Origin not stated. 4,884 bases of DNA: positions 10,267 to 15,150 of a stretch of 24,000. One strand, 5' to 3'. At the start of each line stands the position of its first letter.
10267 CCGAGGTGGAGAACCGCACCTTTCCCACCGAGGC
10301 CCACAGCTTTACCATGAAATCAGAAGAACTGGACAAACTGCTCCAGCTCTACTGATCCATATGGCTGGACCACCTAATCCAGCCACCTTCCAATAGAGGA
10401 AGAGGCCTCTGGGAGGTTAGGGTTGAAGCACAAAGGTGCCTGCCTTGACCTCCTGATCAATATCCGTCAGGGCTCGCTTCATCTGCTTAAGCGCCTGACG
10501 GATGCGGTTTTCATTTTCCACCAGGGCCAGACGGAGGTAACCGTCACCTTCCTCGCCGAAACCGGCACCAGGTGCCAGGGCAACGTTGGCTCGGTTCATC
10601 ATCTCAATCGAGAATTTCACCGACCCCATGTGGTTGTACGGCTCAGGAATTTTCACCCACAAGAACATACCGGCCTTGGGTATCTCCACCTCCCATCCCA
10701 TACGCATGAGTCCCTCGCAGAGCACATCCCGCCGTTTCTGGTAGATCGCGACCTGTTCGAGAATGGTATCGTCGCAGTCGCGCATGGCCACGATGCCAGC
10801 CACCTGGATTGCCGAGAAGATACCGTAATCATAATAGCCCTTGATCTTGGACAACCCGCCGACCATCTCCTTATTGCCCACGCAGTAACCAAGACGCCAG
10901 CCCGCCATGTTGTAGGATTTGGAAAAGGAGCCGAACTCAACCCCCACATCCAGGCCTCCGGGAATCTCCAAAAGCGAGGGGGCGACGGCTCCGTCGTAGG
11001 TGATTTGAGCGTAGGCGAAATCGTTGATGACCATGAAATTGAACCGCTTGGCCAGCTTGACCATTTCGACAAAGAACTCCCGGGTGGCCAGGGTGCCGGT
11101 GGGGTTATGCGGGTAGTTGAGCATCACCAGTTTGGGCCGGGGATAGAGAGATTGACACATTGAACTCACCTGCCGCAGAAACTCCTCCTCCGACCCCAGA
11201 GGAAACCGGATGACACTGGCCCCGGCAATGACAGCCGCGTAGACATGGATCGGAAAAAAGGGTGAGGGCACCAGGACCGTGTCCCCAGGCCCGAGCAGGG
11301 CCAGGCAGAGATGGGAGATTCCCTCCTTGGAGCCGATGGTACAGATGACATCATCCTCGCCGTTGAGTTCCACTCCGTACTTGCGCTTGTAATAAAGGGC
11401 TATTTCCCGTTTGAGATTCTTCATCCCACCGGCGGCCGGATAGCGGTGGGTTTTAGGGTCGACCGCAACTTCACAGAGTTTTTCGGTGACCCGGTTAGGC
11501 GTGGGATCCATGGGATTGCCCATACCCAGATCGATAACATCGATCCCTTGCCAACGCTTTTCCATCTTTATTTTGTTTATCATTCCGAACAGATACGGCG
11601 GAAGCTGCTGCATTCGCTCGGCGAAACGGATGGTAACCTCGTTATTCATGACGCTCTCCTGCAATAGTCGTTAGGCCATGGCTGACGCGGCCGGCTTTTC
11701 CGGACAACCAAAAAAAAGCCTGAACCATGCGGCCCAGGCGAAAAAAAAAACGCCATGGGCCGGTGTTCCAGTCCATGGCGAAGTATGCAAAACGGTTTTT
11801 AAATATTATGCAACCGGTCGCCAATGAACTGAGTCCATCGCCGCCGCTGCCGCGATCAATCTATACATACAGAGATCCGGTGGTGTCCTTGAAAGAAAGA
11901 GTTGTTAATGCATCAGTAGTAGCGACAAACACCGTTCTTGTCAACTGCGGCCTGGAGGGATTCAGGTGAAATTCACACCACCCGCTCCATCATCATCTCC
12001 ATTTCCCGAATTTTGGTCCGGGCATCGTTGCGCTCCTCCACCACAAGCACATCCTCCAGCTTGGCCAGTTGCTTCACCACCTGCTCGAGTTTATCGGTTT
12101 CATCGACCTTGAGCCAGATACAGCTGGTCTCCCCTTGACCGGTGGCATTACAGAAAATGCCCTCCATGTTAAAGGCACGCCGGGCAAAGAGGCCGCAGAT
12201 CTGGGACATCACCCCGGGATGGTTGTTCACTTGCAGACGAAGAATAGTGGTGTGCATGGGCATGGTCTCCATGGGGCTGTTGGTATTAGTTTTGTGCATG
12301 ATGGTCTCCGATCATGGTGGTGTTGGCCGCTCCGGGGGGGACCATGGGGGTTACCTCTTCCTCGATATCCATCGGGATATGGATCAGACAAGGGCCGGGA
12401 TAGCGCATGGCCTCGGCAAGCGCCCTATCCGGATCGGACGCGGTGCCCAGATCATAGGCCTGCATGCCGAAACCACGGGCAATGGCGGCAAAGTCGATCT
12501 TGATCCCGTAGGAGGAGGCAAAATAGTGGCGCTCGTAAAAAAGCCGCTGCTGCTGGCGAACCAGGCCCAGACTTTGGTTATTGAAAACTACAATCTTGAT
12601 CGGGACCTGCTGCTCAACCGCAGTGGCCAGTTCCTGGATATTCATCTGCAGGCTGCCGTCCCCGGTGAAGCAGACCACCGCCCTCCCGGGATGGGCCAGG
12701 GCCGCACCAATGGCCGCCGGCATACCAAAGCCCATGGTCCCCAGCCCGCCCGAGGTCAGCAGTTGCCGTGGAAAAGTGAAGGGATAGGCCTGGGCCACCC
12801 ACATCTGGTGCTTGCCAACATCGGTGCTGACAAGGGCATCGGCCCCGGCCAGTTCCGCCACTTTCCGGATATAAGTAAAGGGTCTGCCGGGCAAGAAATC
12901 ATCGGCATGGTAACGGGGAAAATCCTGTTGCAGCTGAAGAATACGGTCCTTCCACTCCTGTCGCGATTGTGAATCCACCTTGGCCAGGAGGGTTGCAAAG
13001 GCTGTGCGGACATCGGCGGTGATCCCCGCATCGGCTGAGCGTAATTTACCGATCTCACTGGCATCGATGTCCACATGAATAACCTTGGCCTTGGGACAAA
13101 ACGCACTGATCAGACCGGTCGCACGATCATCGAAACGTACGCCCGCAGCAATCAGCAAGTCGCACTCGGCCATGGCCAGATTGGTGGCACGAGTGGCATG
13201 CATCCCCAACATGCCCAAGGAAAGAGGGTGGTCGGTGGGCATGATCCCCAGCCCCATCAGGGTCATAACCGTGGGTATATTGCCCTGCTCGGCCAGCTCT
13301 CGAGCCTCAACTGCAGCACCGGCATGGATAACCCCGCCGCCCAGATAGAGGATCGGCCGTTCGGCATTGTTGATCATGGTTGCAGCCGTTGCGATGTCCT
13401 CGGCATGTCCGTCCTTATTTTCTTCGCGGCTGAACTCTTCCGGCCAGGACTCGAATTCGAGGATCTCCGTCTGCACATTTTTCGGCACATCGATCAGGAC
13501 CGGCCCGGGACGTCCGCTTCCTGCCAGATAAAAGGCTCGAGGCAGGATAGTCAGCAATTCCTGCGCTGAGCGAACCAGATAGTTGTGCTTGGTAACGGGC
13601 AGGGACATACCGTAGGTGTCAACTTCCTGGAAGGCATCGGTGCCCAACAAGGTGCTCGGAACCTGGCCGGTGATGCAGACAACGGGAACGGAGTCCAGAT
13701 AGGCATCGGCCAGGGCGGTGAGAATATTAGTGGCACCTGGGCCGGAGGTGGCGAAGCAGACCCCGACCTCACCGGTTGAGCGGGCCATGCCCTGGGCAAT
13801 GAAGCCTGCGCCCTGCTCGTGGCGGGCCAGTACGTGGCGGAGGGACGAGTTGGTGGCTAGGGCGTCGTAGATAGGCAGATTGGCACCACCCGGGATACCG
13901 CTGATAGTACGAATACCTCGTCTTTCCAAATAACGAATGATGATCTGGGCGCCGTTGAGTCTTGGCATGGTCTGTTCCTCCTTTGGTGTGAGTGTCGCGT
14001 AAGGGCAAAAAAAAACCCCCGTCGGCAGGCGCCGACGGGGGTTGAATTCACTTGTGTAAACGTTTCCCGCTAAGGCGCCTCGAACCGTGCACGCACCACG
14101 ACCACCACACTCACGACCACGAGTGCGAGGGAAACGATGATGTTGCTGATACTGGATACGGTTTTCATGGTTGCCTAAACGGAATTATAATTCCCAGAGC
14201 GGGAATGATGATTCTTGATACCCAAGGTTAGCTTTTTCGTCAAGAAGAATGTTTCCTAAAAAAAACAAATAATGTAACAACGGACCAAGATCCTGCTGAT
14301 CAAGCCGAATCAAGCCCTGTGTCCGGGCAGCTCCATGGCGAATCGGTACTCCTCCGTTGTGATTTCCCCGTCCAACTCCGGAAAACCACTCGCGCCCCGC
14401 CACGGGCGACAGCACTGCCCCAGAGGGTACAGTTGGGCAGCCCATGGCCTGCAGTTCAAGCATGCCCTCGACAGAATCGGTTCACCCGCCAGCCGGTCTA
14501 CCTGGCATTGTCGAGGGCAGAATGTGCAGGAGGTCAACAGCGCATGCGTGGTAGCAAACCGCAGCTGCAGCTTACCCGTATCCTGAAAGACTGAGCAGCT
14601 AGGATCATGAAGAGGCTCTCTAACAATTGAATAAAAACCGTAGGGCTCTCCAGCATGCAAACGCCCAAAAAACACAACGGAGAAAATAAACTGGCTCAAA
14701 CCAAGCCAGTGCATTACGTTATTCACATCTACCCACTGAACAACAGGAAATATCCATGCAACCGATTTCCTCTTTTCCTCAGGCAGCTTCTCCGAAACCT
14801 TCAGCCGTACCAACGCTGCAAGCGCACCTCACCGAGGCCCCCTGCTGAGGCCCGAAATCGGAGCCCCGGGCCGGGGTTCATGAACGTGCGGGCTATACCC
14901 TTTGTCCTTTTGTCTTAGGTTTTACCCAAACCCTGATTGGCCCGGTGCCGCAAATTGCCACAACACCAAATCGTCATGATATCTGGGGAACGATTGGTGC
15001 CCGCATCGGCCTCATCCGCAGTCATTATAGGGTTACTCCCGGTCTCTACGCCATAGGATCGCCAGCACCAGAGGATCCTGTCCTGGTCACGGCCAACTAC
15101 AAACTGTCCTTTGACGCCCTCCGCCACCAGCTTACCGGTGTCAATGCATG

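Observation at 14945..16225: hgcA-hgcB mercury methylation gene pair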

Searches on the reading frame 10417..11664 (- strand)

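Call 6: search_protein_families(library=pfam, proteins=[window:10417-11664:-], max_evalue=0.001)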
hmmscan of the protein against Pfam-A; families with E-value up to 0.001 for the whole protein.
window:10417-11664:- (415 aa): 1 family
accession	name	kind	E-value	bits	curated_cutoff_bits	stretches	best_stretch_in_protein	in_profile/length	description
PF00155.27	Aminotran_1_2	-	2.8e-61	208.2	19.7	1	42-392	2-358/361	Aminotransferase class I and II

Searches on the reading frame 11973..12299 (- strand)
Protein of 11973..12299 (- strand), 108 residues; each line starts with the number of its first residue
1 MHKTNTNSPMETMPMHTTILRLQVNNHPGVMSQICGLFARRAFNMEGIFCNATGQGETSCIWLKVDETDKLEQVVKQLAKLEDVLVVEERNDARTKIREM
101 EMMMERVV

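Call 6: search_protein_families(library=pfam, proteins=[window:11973-12299:-], max_evalue=0.001)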
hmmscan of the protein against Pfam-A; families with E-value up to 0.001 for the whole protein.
window:11973-12299:- (108 aa): 4 families
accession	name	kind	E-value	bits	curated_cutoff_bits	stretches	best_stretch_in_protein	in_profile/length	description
PF22629.2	ACT_AHAS_ss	-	6.7e-27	93.9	27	1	20-85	1-66/67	AHAS small subunit-like ACT domain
PF01842.31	ACT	-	1.5e-10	41.1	27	1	18-82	1-65/66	ACT domain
PF13710.12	ACT_5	-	2.2e-09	37.4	27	1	27-86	2-61/62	ACT domain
PF13291.12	ACT_4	-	0.00024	22.2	27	1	16-88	5-79/80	ACT domain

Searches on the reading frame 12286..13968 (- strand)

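Call 6: search_protein_families(library=pfam, proteins=[window:12286-13968:-], max_evalue=0.001)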
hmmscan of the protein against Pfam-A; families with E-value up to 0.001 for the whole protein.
window:12286-13968:- (560 aa): 3 families
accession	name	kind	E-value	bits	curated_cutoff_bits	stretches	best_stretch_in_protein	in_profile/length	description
PF02775.26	TPP_enzyme_C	-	1.3e-52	178.1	21.9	1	383-531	1-151/151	Thiamine pyrophosphate enzyme, C-terminal TPP binding domain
PF00205.28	TPP_enzyme_M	-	6.9e-47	159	30.4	1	192-325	1-135/137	Thiamine pyrophosphate enzyme, central domain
PF02776.23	TPP_enzyme_N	-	3.1e-42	143.6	26.8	1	5-120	2-118/119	Thiamine pyrophosphate enzyme, N-terminal TPP binding domain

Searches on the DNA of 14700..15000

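Call 26: search_rna_families(source=window, start=14700, end=15000, threshold=evalue, max_evalue=10)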
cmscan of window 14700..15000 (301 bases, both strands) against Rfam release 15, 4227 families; matches with E-value up to 10: 3.
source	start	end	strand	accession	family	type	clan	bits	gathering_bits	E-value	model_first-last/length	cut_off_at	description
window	14740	14809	-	RF01516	v-snoRNA-1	Gene; snRNA; snoRNA; CD-box;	-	14.1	75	1.8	1-65/65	no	Human herpesvirus 1 small nucleolar RNA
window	14878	14938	+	RF02292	TtnuCD16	Gene; snRNA; snoRNA; CD-box;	-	12.8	75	3.7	1-58/58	no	Tetrahymena snoRNA TtnuCD16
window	14759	14778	-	RF01129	sR44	Gene; snRNA; snoRNA; CD-box;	-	10.3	45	4.2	1-55/55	no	Small nucleolar RNA sR44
